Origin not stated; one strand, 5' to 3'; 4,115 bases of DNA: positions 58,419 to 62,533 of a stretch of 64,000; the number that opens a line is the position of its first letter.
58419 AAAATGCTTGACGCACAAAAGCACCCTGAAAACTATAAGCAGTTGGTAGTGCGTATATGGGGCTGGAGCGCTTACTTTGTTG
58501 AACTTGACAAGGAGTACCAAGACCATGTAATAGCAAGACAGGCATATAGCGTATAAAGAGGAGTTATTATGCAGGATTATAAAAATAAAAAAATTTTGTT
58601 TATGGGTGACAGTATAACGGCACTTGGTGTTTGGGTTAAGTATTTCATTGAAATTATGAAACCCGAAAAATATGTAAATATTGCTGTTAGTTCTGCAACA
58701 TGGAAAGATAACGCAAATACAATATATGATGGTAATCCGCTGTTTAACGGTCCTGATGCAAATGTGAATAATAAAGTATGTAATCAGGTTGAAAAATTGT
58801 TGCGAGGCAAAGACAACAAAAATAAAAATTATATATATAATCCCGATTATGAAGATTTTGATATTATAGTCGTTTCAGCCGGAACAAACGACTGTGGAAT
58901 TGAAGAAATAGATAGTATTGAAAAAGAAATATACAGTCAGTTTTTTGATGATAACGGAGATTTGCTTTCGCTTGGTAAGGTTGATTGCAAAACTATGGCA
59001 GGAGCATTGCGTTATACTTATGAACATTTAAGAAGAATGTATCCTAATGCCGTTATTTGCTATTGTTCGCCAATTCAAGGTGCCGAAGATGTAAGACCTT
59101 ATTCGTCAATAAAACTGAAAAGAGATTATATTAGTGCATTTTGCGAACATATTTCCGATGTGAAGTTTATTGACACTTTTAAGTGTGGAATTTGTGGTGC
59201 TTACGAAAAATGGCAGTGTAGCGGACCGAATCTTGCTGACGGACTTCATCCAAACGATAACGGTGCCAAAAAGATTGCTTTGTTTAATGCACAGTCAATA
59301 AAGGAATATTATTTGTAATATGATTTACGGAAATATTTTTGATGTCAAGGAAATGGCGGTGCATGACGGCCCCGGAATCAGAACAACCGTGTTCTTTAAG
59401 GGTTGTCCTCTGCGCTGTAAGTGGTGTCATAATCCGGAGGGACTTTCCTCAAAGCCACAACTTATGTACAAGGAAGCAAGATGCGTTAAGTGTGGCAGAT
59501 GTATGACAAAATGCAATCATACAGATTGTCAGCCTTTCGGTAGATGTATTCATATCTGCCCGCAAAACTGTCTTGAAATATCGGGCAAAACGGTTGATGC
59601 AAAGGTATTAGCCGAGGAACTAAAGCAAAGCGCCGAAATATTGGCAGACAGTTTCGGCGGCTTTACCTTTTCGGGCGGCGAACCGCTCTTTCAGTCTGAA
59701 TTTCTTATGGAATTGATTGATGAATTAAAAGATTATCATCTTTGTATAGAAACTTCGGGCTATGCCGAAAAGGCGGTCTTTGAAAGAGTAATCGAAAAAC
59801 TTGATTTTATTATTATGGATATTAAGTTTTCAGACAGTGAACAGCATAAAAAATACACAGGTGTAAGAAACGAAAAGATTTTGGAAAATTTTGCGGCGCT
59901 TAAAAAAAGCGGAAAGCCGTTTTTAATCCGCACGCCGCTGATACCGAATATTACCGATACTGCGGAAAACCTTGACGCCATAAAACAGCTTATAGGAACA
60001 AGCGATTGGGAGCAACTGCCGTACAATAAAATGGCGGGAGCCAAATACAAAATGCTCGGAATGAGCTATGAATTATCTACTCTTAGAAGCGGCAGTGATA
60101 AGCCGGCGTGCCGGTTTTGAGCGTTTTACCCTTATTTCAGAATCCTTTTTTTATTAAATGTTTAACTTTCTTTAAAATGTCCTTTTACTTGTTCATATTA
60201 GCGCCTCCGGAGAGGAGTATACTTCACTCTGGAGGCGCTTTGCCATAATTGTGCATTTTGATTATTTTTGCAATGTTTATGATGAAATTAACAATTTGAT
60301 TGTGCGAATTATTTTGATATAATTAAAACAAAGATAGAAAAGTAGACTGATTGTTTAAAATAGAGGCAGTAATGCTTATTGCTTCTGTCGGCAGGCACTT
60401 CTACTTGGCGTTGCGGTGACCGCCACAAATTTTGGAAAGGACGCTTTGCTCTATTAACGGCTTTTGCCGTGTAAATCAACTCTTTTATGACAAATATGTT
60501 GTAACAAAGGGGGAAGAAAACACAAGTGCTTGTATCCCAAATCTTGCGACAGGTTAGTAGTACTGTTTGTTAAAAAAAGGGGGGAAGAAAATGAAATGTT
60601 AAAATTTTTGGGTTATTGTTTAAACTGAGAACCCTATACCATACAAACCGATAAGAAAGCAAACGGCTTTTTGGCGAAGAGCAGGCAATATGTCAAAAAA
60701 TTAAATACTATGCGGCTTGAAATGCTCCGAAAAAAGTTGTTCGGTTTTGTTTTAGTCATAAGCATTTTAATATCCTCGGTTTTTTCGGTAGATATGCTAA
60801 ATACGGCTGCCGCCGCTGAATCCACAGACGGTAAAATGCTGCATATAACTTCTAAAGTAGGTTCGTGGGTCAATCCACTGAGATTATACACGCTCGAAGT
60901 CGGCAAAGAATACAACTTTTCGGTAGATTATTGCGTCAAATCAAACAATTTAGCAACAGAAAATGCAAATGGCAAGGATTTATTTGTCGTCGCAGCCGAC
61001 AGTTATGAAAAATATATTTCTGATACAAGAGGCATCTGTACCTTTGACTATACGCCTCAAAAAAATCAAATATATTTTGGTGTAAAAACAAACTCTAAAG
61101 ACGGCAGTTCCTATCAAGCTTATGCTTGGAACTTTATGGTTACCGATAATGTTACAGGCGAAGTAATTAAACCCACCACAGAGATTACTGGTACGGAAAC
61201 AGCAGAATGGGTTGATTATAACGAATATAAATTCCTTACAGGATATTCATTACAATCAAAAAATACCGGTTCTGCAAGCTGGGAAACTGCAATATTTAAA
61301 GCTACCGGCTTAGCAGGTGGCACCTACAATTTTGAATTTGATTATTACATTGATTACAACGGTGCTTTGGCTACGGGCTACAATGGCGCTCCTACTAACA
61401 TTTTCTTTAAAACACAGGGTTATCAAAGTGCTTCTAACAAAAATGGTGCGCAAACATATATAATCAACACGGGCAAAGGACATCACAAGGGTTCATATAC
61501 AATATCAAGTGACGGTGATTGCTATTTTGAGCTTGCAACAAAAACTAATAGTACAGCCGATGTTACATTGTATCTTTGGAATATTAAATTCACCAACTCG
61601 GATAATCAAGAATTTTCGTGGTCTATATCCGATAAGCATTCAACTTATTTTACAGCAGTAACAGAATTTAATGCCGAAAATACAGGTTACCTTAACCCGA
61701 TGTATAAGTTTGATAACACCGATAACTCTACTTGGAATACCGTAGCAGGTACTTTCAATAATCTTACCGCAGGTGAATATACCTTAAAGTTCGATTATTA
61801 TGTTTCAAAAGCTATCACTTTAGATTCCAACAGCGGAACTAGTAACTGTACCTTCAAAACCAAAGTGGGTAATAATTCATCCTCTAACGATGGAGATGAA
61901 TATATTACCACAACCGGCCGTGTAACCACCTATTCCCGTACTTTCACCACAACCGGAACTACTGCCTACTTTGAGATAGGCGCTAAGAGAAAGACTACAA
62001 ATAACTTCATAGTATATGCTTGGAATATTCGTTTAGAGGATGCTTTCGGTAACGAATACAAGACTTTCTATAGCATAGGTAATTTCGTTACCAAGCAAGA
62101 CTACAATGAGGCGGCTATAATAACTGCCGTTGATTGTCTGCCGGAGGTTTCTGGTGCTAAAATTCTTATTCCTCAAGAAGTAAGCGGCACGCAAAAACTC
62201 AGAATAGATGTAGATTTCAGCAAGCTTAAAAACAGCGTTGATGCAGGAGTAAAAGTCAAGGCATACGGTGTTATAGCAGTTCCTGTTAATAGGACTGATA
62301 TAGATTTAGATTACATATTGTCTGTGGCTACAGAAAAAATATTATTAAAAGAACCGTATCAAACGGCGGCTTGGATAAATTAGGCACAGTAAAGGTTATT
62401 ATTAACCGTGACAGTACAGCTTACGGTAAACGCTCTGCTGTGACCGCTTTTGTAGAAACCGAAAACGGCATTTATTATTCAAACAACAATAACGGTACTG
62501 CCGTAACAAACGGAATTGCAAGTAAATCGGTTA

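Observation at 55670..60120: Compact glycyl-radical-enzyme locus (AraC | short GRE - SGNH esterase - activase) with no assignable chemistry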

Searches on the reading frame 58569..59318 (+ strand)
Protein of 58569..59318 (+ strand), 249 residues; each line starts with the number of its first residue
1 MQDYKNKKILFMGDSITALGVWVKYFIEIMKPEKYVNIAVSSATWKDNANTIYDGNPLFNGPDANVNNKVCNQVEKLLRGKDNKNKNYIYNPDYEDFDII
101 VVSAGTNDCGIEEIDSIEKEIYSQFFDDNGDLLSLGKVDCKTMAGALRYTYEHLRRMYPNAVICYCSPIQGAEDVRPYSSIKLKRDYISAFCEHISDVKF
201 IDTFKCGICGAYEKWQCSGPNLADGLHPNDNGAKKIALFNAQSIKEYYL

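Call 3: search_protein_families(library=pfam, proteins=[window:58569-59318:+], max_evalue=0.01)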
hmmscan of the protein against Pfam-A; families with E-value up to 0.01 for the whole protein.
window:58569-59318:+ (249 aa): 2 families
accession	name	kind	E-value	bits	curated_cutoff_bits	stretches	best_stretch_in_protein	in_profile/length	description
PF13472.12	Lipase_GDSL_2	-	1e-10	42.8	32.9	1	11-234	1-177/178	GDSL-like Lipase/Acylhydrolase family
PF00657.28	Lipase_GDSL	-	7.6e-07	29.9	23.6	1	9-237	1-205/208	GDSL-like Lipase/Acylhydrolase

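Call 4: search_protein_families(library=ncbifam, proteins=[window:58569-59318:+], max_evalue=0.01)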
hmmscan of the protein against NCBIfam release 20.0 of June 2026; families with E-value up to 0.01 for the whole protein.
window:58569-59318:+ (249 aa): 1 family
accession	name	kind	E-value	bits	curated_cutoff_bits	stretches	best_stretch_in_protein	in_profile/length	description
NF045548.1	GDSL_lipase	equivalog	0.0011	18.6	300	1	137-237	126-218/231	Rv0518 family GDSL lipase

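Call 53: search_solved_structures(query=window:58569-59318:+, max_evalue=1)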
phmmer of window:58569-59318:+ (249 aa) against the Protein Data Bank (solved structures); distinct sequences matched with E-value up to 1: 0.
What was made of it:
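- Tried and rejected: There is no sequence hit in the PDB (call 53).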

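Call 75: find_homologous_proteins(query=window:58569-59318:+, max_evalue=0.00001)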
Query window:58569-59318:+ (249 aa): 96 proteins with E <= 0.00001 among 309 candidates.
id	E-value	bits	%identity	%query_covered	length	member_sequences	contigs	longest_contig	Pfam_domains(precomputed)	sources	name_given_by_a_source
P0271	2.0e-160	550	94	100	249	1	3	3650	PF13472.13,PF00657.29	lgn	-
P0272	3.1e-157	539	92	100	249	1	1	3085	PF13472.13,PF00657.29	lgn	-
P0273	8.6e-156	535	92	100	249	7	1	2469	PF13472.13,PF00657.29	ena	-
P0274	5.3e-146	503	87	100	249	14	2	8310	PF13472.13,PF00657.29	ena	-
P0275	4.5e-142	490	84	100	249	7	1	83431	PF13472.13,PF00657.29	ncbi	-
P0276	4.6e-140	483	83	100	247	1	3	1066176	PF13472.13,PF00657.29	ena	-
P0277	4.9e-140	483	82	100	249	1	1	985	PF13472.13,PF00657.29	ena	-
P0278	3.4e-137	474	80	100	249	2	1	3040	PF13472.13,PF00657.29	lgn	-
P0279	1.1e-93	331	60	99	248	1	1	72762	PF13472.13,PF00657.29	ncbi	-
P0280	2.6e-92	327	58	99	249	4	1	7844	PF13472.13,PF00657.29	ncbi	-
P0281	5.7e-90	319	61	98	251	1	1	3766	PF13472.13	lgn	-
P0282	7.1e-89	315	61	97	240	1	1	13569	PF13472.13,PF00657.29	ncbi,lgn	-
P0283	1.5e-88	314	58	98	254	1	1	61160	PF13472.13,PF00657.29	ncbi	-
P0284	6.2e-88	312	59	100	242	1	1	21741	PF13472.13,PF00657.29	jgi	-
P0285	8.9e-88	312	59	96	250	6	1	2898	PF13472.13,PF00657.29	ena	-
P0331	4.2e-73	264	51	98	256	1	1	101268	PF13472.13,PF00657.29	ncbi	-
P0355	1.7e-60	222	49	99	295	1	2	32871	PF13472.13,PF00657.29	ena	-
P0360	4.2e-50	188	47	86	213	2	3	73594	PF13472.13,PF00657.29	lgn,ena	-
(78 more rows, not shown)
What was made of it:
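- Tried and rejected: The subfamily is small (96 clusters; call 75), which looked promising.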

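Call 76: find_encoding_contigs(protein=P0360, flank=5000, max_places=3)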
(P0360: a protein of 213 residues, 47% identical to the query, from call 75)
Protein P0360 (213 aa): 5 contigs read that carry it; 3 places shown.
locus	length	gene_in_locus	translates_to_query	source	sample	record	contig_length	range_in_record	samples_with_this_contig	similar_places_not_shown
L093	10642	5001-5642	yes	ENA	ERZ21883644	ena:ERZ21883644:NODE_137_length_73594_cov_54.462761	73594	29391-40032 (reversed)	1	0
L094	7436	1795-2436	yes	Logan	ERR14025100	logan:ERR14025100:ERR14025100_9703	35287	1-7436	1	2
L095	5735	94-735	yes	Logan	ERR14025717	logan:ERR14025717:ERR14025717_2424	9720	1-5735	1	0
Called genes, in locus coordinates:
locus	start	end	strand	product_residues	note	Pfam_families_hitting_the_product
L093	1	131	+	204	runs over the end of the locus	-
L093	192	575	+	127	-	-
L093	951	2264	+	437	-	-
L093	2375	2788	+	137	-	-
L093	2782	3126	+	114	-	PF05717:TnpB_IS66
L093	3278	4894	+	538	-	PF13007:LZ_Tnp_IS66 (weak), PF13005:zf-IS66, PF03050:DDE_Tnp_IS66, PF13817:DDE_Tnp_IS66_C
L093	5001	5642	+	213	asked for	PF00657:Lipase_GDSL (weak), PF13472:Lipase_GDSL_2 (weak)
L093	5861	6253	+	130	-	-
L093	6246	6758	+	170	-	-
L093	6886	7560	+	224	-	PF09669:Phage_pRha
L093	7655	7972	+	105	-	-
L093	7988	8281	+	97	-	PF16079:Phage_holin_5_2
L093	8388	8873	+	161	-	-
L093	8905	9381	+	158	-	-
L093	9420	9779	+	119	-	-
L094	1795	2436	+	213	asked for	PF00657:Lipase_GDSL (weak), PF13472:Lipase_GDSL_2 (weak)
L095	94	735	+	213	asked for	PF00657:Lipase_GDSL (weak), PF13472:Lipase_GDSL_2 (weak)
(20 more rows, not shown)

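Call 77: find_encoding_contigs(protein=P0355, flank=5000, max_places=3)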
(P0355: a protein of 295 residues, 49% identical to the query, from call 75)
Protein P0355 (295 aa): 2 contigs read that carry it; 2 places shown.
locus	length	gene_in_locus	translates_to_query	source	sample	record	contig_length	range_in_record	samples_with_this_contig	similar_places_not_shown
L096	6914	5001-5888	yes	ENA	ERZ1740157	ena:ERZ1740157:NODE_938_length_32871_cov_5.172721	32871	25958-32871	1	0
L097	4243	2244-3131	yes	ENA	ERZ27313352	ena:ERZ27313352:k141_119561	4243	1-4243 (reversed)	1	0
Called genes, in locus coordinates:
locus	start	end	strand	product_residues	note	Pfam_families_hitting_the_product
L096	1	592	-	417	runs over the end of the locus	PF03721:UDPG_MGDP_dh_N, PF00984:UDPG_MGDP_dh, PF03720:UDPG_MGDP_dh_C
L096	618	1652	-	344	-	PF01757:Acyl_transf_3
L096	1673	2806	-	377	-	PF09314:DUF1972, PF13439:Glyco_transf_4, PF13579:Glyco_trans_4_4, PF00534:Glycos_transf_1, PF13692:Glyco_trans_1_4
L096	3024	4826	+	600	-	PF00657:Lipase_GDSL, PF13472:Lipase_GDSL_2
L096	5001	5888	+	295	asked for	PF00657:Lipase_GDSL, PF13472:Lipase_GDSL_2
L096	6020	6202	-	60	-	PF01783:Ribosomal_L32p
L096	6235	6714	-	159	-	PF02620:YceD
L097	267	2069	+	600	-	PF00657:Lipase_GDSL, PF13472:Lipase_GDSL_2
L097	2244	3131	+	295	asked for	PF00657:Lipase_GDSL, PF13472:Lipase_GDSL_2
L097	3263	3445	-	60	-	PF01783:Ribosomal_L32p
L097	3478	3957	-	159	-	PF02620:YceD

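Call 78: find_encoding_contigs(protein=P0331, flank=5000, max_places=3)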
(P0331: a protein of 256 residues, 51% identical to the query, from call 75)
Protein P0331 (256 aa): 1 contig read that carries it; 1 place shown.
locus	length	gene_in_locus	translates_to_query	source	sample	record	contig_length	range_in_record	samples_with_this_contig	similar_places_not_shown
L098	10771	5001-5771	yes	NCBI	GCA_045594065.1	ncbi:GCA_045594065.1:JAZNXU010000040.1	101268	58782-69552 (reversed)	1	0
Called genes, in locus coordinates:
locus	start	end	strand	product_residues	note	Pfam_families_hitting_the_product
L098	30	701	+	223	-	PF01551:Peptidase_M23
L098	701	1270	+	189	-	PF02163:Peptidase_M50 (weak)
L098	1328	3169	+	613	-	PF19864:Radical_SAM_N2, PF04055:Radical_SAM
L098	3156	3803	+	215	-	PF10105:DUF2344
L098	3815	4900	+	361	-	PF00768:Peptidase_S11, PF02113:Peptidase_S13 (faint), PF13354:Beta-lactamase2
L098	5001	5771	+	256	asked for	PF00657:Lipase_GDSL, PF13472:Lipase_GDSL_2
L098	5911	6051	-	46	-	-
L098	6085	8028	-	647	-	PF03190:Thioredox_DsbH, PF13098:Thioredoxin_2 (faint), PF13899:Thioredoxin_7, PF03663:Glyco_hydro_76 (faint)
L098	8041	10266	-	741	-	PF01855:POR_N, PF17147:PFOR_II, PF02775:TPP_enzyme_C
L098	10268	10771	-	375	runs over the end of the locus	PF01558:POR, PF12837:Fer4_6 (faint), PF12838:Fer4_7, PF13183:Fer4_8 (weak), PF13187:Fer4_9 (weak), PF13237:Fer4_10, PF14697:Fer4_21, PF00037:Fer4 (weak), +3 more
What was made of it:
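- Members of the same SGNH subfamily at 47-51% identity are encoded in unrelated contexts (calls 76-78).
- Tried and rejected: But divergent members lie in a prophage/IS66 region, a surface-polysaccharide locus and a PBP context (calls 76-78).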

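Call 86: predict_structure(alignment_id=A6)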
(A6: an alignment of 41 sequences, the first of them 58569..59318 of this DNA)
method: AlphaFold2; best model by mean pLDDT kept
length: 249 residues; sequences in the alignment: 41
mean_pLDDT: 95.7   pTM: 0.92
mean pLDDT of the five models: 95.7, 94.0, 93.9, 93.1, 91.1
residues with pLDDT >= 90: 231; 70-90: 16; 50-70: 2; < 50: 0
segments of 3 or more residues with pLDDT < 50: none
pLDDT, mean of each block of 10 residues (from residue 1): 86 97 98 97 95 94 92 98 97 97 92 90 96 96 97 98 98 95 97 97 98 97 98 99 93
secondary structure, 60 per line:
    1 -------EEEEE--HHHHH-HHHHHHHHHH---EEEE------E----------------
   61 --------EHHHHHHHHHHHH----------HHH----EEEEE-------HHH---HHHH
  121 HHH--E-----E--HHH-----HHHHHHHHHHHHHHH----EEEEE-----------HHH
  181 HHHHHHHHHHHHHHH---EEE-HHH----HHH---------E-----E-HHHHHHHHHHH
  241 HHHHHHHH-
elements in order: E8-12 H15-19 H21-30 E34-37 H70-81 E99-103 H117-123 H143-157 E162-166 H178-195 E199-201 H230-248
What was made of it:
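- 58569..59318 (+): Cytoplasmic SGNH/GDSL hydrolase (249 aa) with intact catalytic blocks: GDS Ser15, GTND Gly105/Asn107, DGLHPN Asp224/His227. An accessory gene. AF2 pLDDT 95.7 (call 86).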

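Call 88: fold_search(model_id=the predicted structure, library=pdb)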
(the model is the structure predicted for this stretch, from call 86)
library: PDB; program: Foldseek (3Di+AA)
matches with E <= 10: 1237; with E <= 0.001: 90
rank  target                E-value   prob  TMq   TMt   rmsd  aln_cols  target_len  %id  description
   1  3bzw_F                3.0e-08  1.00  0.59  0.60   7.1       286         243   15  Crystal structure of a putative lipase from Bacteroides thetaiotaomicron (released 2008-02-05)
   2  3bzw_B                1.1e-07  1.00  0.60  0.60   6.5       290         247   16  Crystal structure of a putative lipase from Bacteroides thetaiotaomicron (released 2008-02-05)
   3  3bzw_A                1.1e-07  1.00  0.60  0.60   6.9       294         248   14  Crystal structure of a putative lipase from Bacteroides thetaiotaomicron (released 2008-02-05)
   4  4h08                  2.9e-07  1.00  0.53  0.65   5.4       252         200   15  Crystal structure of a putative hydrolase (BT3161) from Bacteroides thetaiotaomicron VPI-5482 at 1.80 A resolution (released 2012-10-17)
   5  4q7q_B                3.4e-07  1.00  0.62  0.61   4.5       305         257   14  The crystal structure of a possible lipase from Chitinophaga pinensis DSM 2588 (released 2014-05-14)
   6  3dc7_C                4.3e-07  1.00  0.63  0.74   5.1       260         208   18  Crystal structure of the protein Q88SR8 from Lactobacillus plantarum. Northeast Structural Genomics consortium target  (released 2008-08-05)
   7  4ppy_A                4.3e-07  1.00  0.48  0.56   7.8       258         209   15  Crystal structure of a putative acylhydrolase (BF3764) from Bacteroides fragilis NCTC 9343 at 2.00 A resolution (released 2014-04-02)
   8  7e16_A                4.5e-07  1.00  0.52  0.62   8.2       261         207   16  crystal structure of GDSL esterase from Geobacillus thermodenitrificans (released 2021-04-14)
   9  3dc7_B                5.1e-07  1.00  0.61  0.72   5.3       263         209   18  Crystal structure of the protein Q88SR8 from Lactobacillus plantarum. Northeast Structural Genomics consortium target  (released 2008-08-05)
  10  4q7q_A                5.7e-07  1.00  0.62  0.60   5.1       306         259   15  The crystal structure of a possible lipase from Chitinophaga pinensis DSM 2588 (released 2014-05-14)
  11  2hsj_D                7.6e-07  1.00  0.49  0.56   5.9       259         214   18  The structure of a putative platelet activating factor from Streptococcus pneumonia. (released 2006-09-19)
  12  4iyj_B                8.1e-07  1.00  0.49  0.57   7.9       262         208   16  Crystal structure of a putative acylhydrolase (BACUNI_03406) from Bacteroides uniformis ATCC 8492 at 1.37 A resolution (released 2013-03-06)
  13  3dt6                  1.0e-06  1.00  0.52  0.60   6.1       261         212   13  Crystal Structure of Bovin Brain Platelet Activating Factor Acetylhydrolase Covalently Inhibited by Paraoxon (released 2009-05-12)
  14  3dc7_A                1.1e-06  1.00  0.63  0.72   5.3       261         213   17  Crystal structure of the protein Q88SR8 from Lactobacillus plantarum. Northeast Structural Genomics consortium target  (released 2008-08-05)
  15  7bxd                  1.1e-06  1.00  0.61  0.69   5.4       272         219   15  Crystal structure of Ca_00815 (released 2021-04-21)
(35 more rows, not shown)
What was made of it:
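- On SGNH/GDSL hydrolase: SGNH fold (calls 86, 88).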

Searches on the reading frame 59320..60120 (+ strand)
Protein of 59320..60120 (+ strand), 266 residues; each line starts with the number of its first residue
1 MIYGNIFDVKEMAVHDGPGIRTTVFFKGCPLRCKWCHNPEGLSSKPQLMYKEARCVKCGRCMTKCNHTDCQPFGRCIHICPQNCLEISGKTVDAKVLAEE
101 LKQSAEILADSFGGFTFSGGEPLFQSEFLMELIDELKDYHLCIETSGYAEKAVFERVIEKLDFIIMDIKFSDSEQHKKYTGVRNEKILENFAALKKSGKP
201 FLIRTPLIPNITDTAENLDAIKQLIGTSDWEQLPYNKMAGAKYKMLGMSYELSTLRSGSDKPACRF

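Call 3: search_protein_families(library=pfam, proteins=[window:59320-60120:+], max_evalue=0.01)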
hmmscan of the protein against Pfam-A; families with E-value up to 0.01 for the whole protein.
window:59320-60120:+ (266 aa): 2 families
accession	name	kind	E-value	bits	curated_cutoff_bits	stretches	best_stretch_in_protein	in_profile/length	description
PF04055.27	Radical_SAM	-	1.8e-16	61.2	29.5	1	24-214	2-157/166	Radical SAM superfamily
PF13353.11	Fer4_12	-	2e-15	57.7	22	1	16-186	2-135/137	4Fe-4S single cluster domain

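Call 4: search_protein_families(library=ncbifam, proteins=[window:59320-60120:+], max_evalue=0.01)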
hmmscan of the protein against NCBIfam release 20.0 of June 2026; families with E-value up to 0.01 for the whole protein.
window:59320-60120:+ (266 aa): 24 families
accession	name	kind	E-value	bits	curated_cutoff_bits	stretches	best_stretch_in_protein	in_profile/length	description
TIGR02494.1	PFLE_PFLC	subfamily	1.4e-79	267.4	174.35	1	6-254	1-273/293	glycyl-radical enzyme activating protein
NF043069.1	T4HPD_activ_SAM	equivalog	5.9e-76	255.7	425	1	5-260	3-278/299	trans-4-hydroxy-L-proline dehydratase activase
NF048010.1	SfplDhtActHpsHDes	equivalog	2.7e-70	236.5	430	1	3-255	5-283/298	(2S)-3-sulfopropanediol dehydratase activating enzyme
NF033717.2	HPDL_rSAM_activ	equivalog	2.7e-65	220.7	420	1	4-254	4-280/311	4-hydroxyphenylacetate decarboxylase activase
NF033719.1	ind_deCO2_activ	equivalog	1.7e-63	214.7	425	2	70-260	90-283/302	indoleacetate decarboxylase activase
TIGR04395.1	cutC_activ_rSAM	equivalog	1.1e-61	208.8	360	2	68-253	86-280/309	choline TMA-lyase-activating enzyme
NF048008.1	SfplDhtActHpfHKleb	equivalog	8.3e-56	189.5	500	1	6-256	2-279/308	(2S)-3-sulfopropanediol dehydratase activating enzyme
TIGR02493.1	PFLA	equivalog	1.3e-49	168.7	231.75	2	84-256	37-218/235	pyruvate formate-lyase-activating protein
TIGR04003.1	rSAM_BssD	equivalog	2.6e-47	161.5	496.45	2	65-247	81-271/314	[benzylsuccinate synthase]-activating enzyme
NF007483.0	PRK10076.1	equivalog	4.7e-47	160.6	326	1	5-258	23-269/292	[formate-C-acetyltransferase]-activating enzyme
TIGR04041.1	activase_YjjW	hypoth_equivalog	9.2e-37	126.9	250.2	1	9-229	7-228/276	YjjW family glycine radical enzyme activase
NF008356.0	PRK11145.1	equivalog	2.3e-33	115.5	375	2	88-257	47-224/246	pyruvate formate lyase 1-activating protein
TIGR02495.1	NrdG2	equivalog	6.7e-24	84.3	131.15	2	89-228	44-183/193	anaerobic ribonucleoside-triphosphate reductase activating protein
TIGR02491.1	NrdG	equivalog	2e-13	50.5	126.1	2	6-47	2-43/154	anaerobic ribonucleoside-triphosphate reductase activating protein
TIGR03963.1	rSAM_QueE_Clost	equivalog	5.3e-09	36.1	260.1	1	107-190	60-143/219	putative 7-carboxy-7-deazaguanine synthase QueE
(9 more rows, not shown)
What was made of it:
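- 59320..60120 (+): GRE-activating radical-SAM enzyme (266 aa): CX3CX2C (Cys29/33/36) plus a compact 8-Cys ferredoxin-like insert (Cys55-Cys84). TIGR02494, 267 bits against a cutoff of 174 (call 4).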

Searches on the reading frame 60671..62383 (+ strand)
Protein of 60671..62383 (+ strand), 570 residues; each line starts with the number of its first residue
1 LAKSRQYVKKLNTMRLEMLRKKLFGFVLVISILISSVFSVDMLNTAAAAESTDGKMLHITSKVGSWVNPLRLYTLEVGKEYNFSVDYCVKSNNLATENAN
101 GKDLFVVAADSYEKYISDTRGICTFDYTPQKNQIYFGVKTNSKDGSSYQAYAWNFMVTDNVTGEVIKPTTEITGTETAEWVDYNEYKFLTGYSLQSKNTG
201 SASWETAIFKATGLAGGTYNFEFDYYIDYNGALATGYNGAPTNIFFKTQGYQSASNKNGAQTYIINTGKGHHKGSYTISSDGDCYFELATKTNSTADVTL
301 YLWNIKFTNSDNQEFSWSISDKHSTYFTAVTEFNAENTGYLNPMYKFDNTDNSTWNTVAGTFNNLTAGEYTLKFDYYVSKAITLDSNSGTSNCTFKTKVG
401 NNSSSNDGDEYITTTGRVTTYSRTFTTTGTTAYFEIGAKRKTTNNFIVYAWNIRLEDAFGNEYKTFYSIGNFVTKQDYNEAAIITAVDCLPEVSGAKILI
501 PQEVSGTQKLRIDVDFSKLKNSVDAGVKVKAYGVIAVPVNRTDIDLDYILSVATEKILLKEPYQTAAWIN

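Call 3: search_protein_families(library=pfam, proteins=[window:60671-62383:+], max_evalue=0.01)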
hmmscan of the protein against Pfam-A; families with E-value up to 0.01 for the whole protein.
window:60671-62383:+ (570 aa): 0 families
